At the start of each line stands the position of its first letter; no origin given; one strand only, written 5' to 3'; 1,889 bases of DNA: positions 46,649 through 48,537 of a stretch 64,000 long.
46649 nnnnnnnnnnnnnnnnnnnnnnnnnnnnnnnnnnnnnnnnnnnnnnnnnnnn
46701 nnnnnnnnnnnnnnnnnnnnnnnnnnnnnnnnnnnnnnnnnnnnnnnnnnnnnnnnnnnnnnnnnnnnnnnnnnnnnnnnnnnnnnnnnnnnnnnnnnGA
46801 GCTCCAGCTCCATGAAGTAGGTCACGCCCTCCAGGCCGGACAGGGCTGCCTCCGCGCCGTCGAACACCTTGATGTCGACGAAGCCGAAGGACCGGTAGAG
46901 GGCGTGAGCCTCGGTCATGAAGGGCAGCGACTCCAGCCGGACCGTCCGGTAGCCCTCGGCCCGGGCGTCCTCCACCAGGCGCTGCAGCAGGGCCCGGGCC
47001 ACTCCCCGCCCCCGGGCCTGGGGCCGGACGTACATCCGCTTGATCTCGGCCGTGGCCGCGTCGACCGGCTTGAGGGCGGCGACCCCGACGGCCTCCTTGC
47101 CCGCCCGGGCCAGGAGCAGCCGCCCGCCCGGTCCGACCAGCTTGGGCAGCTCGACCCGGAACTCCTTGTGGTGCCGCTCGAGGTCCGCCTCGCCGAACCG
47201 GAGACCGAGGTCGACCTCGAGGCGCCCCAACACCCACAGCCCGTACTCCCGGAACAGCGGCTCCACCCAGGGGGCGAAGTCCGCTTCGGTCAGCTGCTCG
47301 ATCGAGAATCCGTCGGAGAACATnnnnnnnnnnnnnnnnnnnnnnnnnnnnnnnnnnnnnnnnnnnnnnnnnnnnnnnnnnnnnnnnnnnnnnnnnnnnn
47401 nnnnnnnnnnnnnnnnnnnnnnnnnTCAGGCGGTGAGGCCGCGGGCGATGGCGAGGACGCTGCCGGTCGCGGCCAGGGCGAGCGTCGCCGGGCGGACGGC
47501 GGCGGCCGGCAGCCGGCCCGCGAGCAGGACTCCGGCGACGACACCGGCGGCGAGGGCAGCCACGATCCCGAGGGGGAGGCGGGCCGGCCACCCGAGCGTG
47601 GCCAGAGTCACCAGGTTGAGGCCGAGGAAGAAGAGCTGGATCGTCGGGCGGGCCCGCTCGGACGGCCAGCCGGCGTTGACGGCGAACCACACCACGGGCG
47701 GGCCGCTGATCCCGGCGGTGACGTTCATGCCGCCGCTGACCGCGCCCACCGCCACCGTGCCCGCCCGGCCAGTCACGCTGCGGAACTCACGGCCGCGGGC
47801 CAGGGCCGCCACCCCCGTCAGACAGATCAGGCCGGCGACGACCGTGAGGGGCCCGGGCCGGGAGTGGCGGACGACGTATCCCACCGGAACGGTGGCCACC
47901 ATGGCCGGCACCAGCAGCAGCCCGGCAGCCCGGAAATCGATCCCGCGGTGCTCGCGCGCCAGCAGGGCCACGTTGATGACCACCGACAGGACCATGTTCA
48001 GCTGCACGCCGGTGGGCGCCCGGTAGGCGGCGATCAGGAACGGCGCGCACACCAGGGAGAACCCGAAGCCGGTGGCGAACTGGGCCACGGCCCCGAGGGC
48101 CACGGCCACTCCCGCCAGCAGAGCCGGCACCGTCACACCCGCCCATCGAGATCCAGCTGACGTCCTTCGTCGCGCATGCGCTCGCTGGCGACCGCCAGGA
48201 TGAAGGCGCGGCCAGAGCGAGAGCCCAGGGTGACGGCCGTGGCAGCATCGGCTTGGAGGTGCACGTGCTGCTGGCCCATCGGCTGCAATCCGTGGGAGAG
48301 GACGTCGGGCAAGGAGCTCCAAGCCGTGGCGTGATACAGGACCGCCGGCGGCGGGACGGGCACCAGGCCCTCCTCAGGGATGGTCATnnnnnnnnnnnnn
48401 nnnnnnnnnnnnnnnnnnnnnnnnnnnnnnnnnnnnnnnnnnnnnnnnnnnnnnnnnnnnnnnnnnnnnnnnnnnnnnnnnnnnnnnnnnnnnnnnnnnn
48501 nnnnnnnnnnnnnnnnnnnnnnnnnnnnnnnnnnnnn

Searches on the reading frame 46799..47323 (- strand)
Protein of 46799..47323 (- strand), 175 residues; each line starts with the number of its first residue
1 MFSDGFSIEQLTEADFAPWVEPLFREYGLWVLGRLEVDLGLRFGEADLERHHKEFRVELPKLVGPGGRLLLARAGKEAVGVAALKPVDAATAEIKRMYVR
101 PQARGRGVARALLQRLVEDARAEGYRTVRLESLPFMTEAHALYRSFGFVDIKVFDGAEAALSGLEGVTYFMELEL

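Call 3: search_protein_families(library=pfam, proteins=[window:46799-47323:-], max_evalue=1)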
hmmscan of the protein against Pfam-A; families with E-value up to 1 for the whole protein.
seq(175 aa): 13 families
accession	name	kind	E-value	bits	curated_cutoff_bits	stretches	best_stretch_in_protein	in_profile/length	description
PF00583.31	Acetyltransf_1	-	3.3e-18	66.5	20.7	1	51-148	17-116/116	Acetyltransferase (GNAT) family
PF13508.13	Acetyltransf_7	-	5.4e-16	59.2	27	1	66-149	2-83/84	Acetyltransferase (GNAT) domain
PF13673.13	Acetyltransf_10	-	4.4e-11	43.3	23.6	1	68-152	32-111/128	Acetyltransferase (GNAT) domain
PF14542.12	Acetyltransf_CG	-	1.5e-07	31.9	30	1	76-127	9-60/80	GCN5-related N-acetyl-transferase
PF13527.13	Acetyltransf_9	-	4e-05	24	25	1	91-148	72-124/127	Acetyltransferase (GNAT) domain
PF08445.16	FR47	-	0.00048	20.5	22.1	1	90-151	20-80/86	FR47-like protein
PF09924.15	LPG_synthase_C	-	0.001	18.6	27.5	1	66-138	179-251/298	Phosphatidylglycerol lysyltransferase, C-terminal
PF13480.13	Acetyltransf_6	-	0.0045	17.6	22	1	65-129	70-133/143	Acetyltransferase (GNAT) domain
PF13880.12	Acetyltransf_13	-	0.0067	16.7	22.8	1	93-119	6-32/69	ESCO1/2 acetyl-transferase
PF13302.13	Acetyltransf_3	-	0.0094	17.1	25.4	1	69-148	56-137/138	Acetyltransferase (GNAT) domain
PF17013.11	Acetyltransf_15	-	0.013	15.3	35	1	92-150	73-138/210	Putative acetyl-transferase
PF13523.12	Acetyltransf_8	-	0.12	12.4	27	1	99-155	87-144/145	Acetyltransferase (GNAT) domain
PF00563.25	EAL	-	0.13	12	31.3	1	7-128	92-207/236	EAL domain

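Call 4: search_protein_families(library=ncbifam, proteins=[window:46799-47323:-], max_evalue=1)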
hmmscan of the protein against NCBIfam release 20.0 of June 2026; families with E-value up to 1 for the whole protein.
seq(175 aa): 39 families (the best 25 are shown)
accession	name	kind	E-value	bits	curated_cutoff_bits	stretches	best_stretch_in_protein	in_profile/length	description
TIGR01575.1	rimI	equivalog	2.4e-11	43.9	86.4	1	68-153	33-117/132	ribosomal protein S18-alanine N-acetyltransferase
NF040503.1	resist_ArsN1a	equivalog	4e-09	36.4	170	1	96-155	81-140/159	arsinothricin resistance N-acetyltransferase ArsN1 family A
NF005840.0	PRK07757.1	equivalog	2.5e-07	30.7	154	1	70-151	45-121/153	N-acetyltransferase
NF005921.0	PRK07922.1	equivalog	6.3e-07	29.2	180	1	73-153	52-128/170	amino-acid N-acetyltransferase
NF040501.1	resist_ArsN2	equivalog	1.3e-06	28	125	1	68-152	25-105/133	arsenic resistance N-acetyltransferase ArsN2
NF000482.1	AAC_3_XI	exception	1.2e-05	25.1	300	1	87-152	71-136/148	aminoglycoside N-acetyltransferase AAC(3)-XI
NF007025.1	PRK09491.1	equivalog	1.5e-05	25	173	1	94-153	65-124/145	ribosomal protein S18-alanine N-acetyltransferase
NF000497.1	AAC_6p_Iak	exception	2.2e-05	24.5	325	1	94-150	82-138/153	aminoglycoside N-acetyltransferase AAC(6')-Iak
TIGR03448.1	mycothiol_MshD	equivalog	5.8e-05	22.6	163.1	1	68-120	47-100/294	mycothiol synthase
NF033075.0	AAC_6p_Steno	equivalog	6e-05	23.2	290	1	94-150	78-134/148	aminoglycoside 6'-N-acetyltransferase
NF002959.0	PRK03624.1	equivalog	7.5e-05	22.5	124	1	69-149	51-130/147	GNAT family acetyltransferase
NF000359.1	sat3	exception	9.1e-05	22.6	360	1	66-148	70-152/180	streptothricin N-acetyltransferase Sat3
NF000138.1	AAC_6p_Iz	exception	0.0001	22.5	320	1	94-150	82-138/153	aminoglycoside N-acetyltransferase AAC(6')-Iz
NF003641.0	PRK05279.1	equivalog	0.00036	19.5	344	1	78-129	345-397/441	amino-acid N-acetyltransferase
NF053587.1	SpmdActasePaiA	equivalog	0.00099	18.9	250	1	87-150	86-149/172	spermidine/spermine N(1)-acetyltransferase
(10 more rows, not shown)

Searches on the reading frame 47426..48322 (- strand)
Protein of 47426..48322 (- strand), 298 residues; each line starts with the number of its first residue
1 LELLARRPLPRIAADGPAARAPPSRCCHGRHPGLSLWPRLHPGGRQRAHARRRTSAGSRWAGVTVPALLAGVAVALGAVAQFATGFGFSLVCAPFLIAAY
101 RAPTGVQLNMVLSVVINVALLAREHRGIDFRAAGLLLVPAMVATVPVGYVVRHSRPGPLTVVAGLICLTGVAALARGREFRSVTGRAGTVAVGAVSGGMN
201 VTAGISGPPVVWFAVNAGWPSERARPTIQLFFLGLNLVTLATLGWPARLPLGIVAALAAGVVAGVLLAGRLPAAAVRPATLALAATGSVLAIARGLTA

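Call 79: search_protein_families(library=pfam, proteins=[window:47426-48322:-], max_evalue=0.001)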
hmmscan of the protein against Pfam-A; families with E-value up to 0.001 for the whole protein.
window:47426-48322:- (298 aa): 1 family
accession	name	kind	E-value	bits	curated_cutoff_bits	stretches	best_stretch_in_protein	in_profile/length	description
PF01925.25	TauE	-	1.5e-13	51.4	32.6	1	71-285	3-231/237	Sulfite exporter TauE/SafE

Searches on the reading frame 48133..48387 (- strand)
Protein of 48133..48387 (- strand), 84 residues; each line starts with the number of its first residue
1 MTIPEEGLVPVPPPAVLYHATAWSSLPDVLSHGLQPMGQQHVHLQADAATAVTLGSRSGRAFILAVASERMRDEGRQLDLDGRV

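Call 78: search_protein_families(library=pfam, proteins=[window:48133-48387:-], max_evalue=0.001)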
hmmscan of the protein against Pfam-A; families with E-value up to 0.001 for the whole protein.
window:48133-48387:- (84 aa): 1 family
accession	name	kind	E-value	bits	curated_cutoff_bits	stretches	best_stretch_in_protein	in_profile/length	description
PF01885.22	PTS_2-RNA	-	4.1e-12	47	26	1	13-77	99-164/177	RNA 2'-phosphotransferase, Tpt1 / KptA family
